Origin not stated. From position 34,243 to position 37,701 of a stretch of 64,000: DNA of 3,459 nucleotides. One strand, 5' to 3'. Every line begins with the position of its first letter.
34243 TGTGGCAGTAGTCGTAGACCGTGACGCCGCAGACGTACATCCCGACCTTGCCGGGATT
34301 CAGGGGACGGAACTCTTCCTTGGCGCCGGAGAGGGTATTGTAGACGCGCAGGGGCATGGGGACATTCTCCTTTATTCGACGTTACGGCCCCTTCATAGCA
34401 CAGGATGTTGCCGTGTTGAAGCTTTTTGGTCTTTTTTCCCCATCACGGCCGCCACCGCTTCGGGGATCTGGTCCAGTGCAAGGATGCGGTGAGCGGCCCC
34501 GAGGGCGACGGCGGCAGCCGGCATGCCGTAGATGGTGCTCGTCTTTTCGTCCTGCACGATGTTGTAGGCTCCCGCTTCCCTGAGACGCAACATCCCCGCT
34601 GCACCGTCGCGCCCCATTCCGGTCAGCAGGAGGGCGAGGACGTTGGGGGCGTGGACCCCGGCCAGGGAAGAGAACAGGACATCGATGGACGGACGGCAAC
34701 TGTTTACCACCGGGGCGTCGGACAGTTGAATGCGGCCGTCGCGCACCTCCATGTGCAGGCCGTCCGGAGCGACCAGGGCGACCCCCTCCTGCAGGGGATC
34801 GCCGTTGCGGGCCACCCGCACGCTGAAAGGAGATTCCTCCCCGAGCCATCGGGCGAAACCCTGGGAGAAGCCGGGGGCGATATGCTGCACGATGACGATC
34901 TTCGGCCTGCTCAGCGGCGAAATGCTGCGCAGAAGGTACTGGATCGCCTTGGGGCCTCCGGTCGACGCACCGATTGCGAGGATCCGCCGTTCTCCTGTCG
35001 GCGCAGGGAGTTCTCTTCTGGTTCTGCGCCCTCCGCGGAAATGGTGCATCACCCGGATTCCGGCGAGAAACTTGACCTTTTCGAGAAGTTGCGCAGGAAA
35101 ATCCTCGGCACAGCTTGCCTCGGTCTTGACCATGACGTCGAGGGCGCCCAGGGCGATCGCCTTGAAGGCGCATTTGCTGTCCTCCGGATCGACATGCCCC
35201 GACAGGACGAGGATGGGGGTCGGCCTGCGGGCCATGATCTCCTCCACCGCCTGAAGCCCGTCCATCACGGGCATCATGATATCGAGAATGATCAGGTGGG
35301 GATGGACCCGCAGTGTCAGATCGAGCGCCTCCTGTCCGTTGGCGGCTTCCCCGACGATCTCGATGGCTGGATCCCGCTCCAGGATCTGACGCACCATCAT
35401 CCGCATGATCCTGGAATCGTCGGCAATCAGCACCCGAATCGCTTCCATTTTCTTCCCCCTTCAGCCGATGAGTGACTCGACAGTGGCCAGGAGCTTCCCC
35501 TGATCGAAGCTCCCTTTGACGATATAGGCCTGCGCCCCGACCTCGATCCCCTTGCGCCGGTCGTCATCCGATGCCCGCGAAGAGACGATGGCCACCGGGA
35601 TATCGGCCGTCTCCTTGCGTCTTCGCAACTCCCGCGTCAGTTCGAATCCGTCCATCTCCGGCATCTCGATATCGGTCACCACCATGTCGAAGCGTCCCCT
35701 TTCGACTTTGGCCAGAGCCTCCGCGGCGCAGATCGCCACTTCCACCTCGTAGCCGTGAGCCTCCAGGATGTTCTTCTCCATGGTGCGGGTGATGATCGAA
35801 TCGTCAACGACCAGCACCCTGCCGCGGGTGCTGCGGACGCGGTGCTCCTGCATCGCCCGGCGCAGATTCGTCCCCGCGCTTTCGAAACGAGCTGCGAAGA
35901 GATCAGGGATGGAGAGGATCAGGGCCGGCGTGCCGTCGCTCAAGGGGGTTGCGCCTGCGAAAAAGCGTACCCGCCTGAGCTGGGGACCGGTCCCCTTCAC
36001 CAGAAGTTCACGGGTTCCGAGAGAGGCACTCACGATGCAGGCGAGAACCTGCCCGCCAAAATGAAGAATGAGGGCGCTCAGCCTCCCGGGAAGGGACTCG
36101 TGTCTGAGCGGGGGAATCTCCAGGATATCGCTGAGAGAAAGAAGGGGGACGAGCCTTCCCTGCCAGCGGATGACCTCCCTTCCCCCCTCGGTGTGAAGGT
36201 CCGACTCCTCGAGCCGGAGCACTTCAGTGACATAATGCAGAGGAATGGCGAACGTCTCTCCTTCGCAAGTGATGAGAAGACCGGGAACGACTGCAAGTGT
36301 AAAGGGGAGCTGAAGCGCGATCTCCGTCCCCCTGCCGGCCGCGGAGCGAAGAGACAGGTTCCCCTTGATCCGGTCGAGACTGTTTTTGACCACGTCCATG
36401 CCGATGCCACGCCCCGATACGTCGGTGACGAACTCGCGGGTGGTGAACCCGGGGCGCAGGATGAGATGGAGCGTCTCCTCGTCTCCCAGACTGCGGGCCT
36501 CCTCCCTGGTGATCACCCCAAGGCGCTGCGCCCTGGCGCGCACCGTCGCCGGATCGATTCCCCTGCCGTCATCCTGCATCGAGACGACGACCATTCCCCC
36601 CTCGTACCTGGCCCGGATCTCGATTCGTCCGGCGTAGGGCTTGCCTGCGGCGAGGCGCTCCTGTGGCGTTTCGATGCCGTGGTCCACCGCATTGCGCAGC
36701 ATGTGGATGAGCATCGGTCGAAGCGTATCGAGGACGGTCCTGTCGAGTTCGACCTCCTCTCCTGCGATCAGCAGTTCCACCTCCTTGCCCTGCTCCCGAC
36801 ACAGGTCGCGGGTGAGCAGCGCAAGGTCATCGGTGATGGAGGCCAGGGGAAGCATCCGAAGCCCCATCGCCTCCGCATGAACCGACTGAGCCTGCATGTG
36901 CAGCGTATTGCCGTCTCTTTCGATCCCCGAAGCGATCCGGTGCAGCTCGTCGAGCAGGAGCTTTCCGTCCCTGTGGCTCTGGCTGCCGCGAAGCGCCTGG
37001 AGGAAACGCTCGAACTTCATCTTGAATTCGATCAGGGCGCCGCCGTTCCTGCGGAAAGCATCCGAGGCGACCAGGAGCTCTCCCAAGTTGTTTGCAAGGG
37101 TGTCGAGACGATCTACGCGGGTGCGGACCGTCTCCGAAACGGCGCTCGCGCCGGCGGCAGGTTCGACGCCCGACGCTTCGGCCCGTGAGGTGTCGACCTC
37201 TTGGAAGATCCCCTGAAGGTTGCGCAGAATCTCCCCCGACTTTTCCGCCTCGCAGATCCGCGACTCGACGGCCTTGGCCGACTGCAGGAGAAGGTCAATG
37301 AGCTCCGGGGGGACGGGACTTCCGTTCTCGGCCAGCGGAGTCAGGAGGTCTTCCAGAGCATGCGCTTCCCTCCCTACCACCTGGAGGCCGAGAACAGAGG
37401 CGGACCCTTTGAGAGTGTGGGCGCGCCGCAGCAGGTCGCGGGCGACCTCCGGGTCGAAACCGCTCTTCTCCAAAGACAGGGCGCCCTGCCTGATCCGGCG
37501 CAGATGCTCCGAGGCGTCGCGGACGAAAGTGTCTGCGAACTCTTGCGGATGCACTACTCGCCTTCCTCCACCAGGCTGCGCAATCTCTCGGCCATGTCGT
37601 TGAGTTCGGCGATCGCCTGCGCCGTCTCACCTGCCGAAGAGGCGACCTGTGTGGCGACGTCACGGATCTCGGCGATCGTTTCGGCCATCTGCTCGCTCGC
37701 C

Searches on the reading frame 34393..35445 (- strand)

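Call 61: search_protein_families(library=pfam, proteins=[window:34393-35445:-], max_evalue=0.00001)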
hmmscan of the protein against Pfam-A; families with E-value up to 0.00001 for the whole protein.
window:34393-35445:- (350 aa): 2 families
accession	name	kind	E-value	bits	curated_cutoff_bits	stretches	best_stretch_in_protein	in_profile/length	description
PF01339.22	CheB_methylest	-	1.1e-57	195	24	1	157-330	2-173/174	CheB methylesterase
PF00072.30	Response_reg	-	1.6e-21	77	30.2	1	5-108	1-100/111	Response regulator receiver domain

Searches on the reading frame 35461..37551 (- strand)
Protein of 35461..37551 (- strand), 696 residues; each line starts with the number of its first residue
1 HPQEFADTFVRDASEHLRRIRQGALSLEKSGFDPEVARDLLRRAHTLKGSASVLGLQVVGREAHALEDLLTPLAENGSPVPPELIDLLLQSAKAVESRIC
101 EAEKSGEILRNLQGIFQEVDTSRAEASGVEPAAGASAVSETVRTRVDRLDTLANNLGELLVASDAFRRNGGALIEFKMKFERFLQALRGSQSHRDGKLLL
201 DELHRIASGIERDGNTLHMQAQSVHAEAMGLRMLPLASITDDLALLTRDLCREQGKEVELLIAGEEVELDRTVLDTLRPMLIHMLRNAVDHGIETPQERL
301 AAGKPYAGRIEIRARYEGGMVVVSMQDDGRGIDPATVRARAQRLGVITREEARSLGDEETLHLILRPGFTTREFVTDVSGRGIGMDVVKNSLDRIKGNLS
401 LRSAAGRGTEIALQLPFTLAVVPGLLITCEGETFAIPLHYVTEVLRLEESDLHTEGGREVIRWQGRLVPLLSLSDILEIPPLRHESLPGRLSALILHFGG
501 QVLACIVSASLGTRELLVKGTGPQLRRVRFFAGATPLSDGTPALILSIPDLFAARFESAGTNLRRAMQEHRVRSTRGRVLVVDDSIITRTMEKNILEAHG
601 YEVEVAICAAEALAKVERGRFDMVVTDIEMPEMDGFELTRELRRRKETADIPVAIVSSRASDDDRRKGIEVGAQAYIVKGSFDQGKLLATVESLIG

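Call 61: search_protein_families(library=pfam, proteins=[window:35461-37551:-], max_evalue=0.00001)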
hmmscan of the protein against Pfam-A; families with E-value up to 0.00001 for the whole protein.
window:35461-37551:- (696 aa): 4 families
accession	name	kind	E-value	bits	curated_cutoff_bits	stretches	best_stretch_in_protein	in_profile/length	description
PF00072.30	Response_reg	-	1.4e-25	90.1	30.2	1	579-691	1-110/111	Response regulator receiver domain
PF01584.24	CheW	-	4.2e-21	75.5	23.5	1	424-554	2-136/138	CheW-like domain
PF02518.31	HATPase_c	-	4.8e-16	59.6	26.4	1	280-418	5-110/111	Histidine kinase-, DNA gyrase B-, and HSP90-like ATPase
PF01627.28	Hpt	-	5.6e-14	52.6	24.6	1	5-96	2-82/84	Hpt domain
